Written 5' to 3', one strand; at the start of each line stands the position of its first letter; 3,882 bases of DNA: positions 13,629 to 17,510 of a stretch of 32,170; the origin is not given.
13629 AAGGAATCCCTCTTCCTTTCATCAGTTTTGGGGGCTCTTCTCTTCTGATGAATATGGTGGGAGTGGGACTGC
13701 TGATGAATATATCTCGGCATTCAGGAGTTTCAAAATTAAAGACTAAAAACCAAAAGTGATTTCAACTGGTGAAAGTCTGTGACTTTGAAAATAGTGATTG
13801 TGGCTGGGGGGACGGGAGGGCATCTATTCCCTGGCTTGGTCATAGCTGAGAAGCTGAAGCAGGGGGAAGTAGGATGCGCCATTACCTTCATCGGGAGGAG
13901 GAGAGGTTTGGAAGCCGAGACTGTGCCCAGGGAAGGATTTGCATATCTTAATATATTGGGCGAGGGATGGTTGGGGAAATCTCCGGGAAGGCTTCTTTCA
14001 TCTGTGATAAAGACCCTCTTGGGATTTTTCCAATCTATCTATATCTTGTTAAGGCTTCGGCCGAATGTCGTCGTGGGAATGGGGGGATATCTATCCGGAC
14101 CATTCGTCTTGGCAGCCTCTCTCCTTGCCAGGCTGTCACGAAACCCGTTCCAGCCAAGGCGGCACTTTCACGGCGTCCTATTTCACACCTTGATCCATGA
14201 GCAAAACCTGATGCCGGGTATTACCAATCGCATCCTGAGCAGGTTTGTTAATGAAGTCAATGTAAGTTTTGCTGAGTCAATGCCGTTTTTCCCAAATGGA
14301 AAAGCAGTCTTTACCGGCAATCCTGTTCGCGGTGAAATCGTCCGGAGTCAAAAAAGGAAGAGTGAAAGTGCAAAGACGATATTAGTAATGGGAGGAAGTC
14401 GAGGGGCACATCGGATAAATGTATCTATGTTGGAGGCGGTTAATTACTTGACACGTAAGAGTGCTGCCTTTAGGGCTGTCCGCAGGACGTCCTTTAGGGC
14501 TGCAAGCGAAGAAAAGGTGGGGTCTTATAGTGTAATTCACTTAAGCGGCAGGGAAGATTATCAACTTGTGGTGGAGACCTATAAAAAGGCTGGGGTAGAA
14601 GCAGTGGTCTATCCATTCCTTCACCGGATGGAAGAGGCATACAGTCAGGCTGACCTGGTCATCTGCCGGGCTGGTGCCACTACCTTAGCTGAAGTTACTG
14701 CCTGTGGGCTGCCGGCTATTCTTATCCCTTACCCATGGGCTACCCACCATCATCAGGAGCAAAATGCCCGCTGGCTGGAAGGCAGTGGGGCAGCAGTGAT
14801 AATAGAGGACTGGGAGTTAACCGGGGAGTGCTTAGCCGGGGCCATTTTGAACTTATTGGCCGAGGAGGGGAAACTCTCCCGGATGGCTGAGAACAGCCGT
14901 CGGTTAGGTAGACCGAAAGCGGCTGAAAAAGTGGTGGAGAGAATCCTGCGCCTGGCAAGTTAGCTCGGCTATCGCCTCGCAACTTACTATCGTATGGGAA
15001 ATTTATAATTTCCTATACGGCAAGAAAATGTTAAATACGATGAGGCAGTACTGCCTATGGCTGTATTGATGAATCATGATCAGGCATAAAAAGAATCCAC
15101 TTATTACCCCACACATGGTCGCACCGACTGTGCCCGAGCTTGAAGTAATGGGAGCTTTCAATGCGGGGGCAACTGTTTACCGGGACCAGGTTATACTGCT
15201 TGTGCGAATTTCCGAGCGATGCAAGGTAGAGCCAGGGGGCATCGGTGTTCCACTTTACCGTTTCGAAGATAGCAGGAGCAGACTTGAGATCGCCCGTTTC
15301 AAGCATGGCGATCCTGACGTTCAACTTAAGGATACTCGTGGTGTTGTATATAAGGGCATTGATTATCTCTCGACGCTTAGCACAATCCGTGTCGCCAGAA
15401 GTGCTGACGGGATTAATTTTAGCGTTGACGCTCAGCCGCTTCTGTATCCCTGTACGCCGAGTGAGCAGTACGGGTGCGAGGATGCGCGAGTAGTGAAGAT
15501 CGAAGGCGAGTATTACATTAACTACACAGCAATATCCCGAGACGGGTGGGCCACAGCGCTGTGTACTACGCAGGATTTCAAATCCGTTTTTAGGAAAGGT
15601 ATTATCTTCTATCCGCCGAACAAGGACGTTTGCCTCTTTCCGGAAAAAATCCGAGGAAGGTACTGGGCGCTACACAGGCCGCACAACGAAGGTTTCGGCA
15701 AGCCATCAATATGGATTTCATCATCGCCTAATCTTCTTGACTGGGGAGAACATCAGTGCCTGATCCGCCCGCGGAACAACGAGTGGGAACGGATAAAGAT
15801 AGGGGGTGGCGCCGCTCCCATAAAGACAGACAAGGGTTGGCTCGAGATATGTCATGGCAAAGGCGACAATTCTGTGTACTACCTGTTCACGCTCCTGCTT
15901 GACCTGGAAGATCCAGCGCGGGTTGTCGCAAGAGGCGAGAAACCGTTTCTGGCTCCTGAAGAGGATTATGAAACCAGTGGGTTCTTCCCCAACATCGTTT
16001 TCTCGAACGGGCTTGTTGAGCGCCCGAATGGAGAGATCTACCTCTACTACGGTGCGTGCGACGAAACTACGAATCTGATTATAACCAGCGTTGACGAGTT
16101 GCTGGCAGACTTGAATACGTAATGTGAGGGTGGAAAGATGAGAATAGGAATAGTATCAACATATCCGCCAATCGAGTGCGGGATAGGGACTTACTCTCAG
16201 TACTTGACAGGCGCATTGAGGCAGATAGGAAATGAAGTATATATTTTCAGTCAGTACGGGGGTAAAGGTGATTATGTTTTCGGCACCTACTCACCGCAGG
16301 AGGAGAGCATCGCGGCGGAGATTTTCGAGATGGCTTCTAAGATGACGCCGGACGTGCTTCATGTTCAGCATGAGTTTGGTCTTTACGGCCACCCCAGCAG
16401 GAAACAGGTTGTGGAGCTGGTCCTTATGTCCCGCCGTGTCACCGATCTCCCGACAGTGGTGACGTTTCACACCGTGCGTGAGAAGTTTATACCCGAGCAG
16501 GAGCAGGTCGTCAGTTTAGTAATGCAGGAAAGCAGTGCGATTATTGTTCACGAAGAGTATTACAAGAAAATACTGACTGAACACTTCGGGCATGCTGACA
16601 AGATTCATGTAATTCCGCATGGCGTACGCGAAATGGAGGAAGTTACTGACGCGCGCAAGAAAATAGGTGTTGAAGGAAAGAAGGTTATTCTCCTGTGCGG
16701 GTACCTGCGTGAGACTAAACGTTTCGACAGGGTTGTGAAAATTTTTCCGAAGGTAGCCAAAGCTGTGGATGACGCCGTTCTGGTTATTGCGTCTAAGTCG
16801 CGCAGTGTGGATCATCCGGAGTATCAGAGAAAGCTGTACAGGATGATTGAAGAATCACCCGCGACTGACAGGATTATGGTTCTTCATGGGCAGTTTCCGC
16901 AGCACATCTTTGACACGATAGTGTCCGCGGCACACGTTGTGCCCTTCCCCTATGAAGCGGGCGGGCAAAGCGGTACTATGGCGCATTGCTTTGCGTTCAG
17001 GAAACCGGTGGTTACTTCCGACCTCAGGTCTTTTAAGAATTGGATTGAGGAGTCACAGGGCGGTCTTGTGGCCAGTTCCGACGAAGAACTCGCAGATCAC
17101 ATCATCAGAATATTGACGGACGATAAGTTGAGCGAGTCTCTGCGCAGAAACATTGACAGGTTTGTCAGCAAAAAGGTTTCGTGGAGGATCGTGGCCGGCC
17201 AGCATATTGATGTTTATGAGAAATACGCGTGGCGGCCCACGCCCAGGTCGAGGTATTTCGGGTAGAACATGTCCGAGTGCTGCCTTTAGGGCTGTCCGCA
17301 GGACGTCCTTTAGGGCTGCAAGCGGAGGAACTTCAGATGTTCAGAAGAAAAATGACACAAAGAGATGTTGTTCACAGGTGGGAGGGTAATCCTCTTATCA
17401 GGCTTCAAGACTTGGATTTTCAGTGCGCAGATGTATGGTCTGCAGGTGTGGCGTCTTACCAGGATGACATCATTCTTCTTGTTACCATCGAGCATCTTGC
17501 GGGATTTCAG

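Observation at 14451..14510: Novel 60-nt dispersed repeat that sits in frame inside essential genes (RPE-like selfish element?)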

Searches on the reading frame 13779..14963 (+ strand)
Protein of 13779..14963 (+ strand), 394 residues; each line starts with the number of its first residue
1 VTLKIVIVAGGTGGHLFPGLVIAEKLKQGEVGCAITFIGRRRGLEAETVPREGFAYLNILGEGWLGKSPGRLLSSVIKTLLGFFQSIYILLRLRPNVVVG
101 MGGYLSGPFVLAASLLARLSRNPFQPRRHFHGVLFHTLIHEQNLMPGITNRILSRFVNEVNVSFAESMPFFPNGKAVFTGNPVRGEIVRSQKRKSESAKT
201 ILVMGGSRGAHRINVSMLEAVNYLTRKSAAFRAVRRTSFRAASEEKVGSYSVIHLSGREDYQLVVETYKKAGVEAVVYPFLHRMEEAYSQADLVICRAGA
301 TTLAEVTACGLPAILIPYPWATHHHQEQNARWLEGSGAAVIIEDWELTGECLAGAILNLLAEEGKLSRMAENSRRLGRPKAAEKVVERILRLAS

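Call 10: search_protein_families(library=pfam, proteins=[window:13779-14963:+])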
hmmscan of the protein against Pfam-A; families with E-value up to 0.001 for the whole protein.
window:13779-14963:+ (394 aa): 2 families
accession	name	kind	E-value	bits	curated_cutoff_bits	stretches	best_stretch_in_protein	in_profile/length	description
PF04101.22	Glyco_tran_28_C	-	1.9e-37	129.3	22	1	200-384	1-165/166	Glycosyltransferase family 28 C-terminal domain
PF03033.26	Glyco_transf_28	-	2.8e-26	92.7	26.2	1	5-160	1-137/139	Glycosyltransferase family 28 N-terminal domain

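Call 14: find_homologous_proteins(query=window:13779-14963:+, max_evalue=1e-20)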
Query window:13779-14963:+ (394 aa): 7919 proteins with E <= 1e-20 among 8000 candidates; the best 120 are listed.
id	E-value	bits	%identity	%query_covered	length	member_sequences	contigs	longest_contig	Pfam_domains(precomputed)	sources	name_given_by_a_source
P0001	8.9e-200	682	82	100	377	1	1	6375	PF04101.23,PF03033.27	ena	-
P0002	2.6e-135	470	98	56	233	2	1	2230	PF03033.27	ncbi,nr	ncbi:glycosyltransferase, partial [bacterium]|nr:glycosyltransferase [bacterium]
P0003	6.7e-130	452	58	100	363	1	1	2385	PF00534.27,PF04101.23,PF03033.27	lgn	-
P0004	2.3e-128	447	58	100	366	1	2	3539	PF04101.23,PF03033.27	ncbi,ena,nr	ncbi:undecaprenyldiphospho-muramoylpentapeptide beta-N-acetylglucosaminyltransferase [candidate divi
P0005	9.4e-128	445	57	99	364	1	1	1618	PF04101.23,PF03033.27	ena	-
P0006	1.4e-126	441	57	99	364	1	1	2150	PF04101.23,PF03033.27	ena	-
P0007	4.5e-125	436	59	99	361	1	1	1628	PF00534.27,PF04101.23,PF03033.27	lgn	-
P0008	1.5e-124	434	57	99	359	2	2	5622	PF04101.23,PF03033.27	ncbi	-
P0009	1.5e-124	434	55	99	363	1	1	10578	PF04101.23,PF03033.27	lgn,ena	-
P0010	2.2e-123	430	56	100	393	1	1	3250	PF00201.25,PF04101.23,PF03033.27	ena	-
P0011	1.6e-122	428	56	99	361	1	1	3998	PF04101.23,PF03033.27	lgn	-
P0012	4.2e-122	426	55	99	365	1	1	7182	PF00534.27,PF04101.23,PF03033.27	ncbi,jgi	-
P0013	8.9e-121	422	54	99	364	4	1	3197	PF00534.27,PF04101.23,PF03033.27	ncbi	-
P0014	2.6e-120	420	53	100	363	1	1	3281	PF04101.23,PF03033.27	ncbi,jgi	-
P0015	4.2e-120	420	55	99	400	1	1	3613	PF00534.27,PF04101.23,PF03033.27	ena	-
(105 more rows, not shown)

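Call 16: find_encoding_contigs(protein=P0001, flank=10000)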
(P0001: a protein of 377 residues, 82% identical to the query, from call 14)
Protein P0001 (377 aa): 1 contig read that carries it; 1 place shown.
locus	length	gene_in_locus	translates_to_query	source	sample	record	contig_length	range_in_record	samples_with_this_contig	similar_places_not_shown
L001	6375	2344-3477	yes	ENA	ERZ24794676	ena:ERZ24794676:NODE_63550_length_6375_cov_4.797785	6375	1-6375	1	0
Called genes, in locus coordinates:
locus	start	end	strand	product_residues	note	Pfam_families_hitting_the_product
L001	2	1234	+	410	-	?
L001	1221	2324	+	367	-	PF01098:FTSW_RODA_SPOVE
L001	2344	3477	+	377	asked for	PF03033:Glyco_transf_28, PF04101:Glyco_tran_28_C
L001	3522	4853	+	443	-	PF01225:Mur_ligase, PF08245:Mur_ligase_M, PF02875:Mur_ligase_C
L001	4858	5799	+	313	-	PF01565:FAD_binding_4, PF02873:MurB_C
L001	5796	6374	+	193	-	?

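Call 17: find_encoding_contigs(protein=P0002, flank=10000)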
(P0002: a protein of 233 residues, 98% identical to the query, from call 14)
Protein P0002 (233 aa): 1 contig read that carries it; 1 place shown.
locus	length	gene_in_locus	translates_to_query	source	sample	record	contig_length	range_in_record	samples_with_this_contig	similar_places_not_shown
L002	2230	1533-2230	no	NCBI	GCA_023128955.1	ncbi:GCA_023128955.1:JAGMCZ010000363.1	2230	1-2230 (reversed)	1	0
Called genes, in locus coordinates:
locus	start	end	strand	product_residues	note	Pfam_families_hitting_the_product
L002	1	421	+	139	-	PF02875:Mur_ligase_C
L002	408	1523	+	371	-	PF01098:FTSW_RODA_SPOVE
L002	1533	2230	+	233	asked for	PF03033:Glyco_transf_28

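Call 69: predict_structure(alignment_id=A6)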
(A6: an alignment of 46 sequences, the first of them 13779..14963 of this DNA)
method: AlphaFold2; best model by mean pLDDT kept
length: 394 residues; sequences in the alignment: 46
mean_pLDDT: 92.5   pTM: 0.91
mean pLDDT of the five models: 92.5, 91.3, 91.1, 90.6, 90.3
residues with pLDDT >= 90: 318; 70-90: 50; 50-70: 22; < 50: 4
segments of 3 or more residues with pLDDT < 50: none
pLDDT, mean of each block of 10 residues (from residue 1): 94 94 96 96 95 97 91 96 98 97 94 94 69 85 95 97 98 98 95 78 93 98 91 65 59 96 97 95 92 97 97 96 93 98 98 96 95 98 98 94
secondary structure, 60 per line:
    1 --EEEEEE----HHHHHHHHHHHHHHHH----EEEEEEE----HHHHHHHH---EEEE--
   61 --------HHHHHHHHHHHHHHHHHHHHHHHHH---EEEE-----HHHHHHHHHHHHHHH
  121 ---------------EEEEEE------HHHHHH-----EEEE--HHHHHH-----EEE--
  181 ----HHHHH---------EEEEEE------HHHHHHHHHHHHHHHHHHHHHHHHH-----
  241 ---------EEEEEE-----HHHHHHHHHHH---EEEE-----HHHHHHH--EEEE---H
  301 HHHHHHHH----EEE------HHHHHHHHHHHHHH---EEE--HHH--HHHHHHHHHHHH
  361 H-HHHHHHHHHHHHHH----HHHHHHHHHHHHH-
elements in order: E3-8 H13-28 E33-39 H44-51 E55-58 H69-93 E97-100 H106-120 E136-141 H148-153 E159-162 H165-170 E176-178 H185-189 E199-204 H211-235 E250-255 H261-271 E275-278 H284-290 E293-296 H300-308 E313-315 H322-335 E339-341 H349-361 H363-376 H381-393

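Call 91: find_encoding_contigs(protein=window:13779-14963:+, flank=3000, max_places=10)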
Protein window:13779-14963:+ (394 aa): 3 contigs read that carry it; 1 place shown.
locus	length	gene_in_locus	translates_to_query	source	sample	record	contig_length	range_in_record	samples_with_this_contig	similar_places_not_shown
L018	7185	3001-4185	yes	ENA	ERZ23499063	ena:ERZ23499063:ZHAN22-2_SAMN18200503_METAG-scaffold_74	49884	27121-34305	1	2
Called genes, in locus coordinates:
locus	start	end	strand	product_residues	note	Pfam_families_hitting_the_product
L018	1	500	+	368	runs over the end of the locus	PF10555:MraY_sig1 (weak), PF00953:Glycos_transf_4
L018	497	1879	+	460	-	PF21799:MurD-like_N, PF08245:Mur_ligase_M, PF02875:Mur_ligase_C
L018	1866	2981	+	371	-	PF01098:FTSW_RODA_SPOVE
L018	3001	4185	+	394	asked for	PF03033:Glyco_transf_28, PF04101:Glyco_tran_28_C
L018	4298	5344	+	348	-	PF04041:Glyco_hydro_130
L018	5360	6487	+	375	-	PF13439:Glyco_transf_4, PF00534:Glycos_transf_1, PF13692:Glyco_trans_1_4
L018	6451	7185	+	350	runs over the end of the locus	PF04041:Glyco_hydro_130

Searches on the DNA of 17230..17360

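Call 56: search_rna_families(source=window, start=17230, end=17360, threshold=evalue, max_evalue=10)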
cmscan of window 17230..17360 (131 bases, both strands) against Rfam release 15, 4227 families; matches with E-value up to 10: 1.
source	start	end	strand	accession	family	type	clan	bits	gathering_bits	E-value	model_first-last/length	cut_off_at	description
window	17273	17325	+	RF00718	mir-431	Gene; miRNA;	-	16.2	70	1.7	1-86/86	no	mir-431 microRNA precursor family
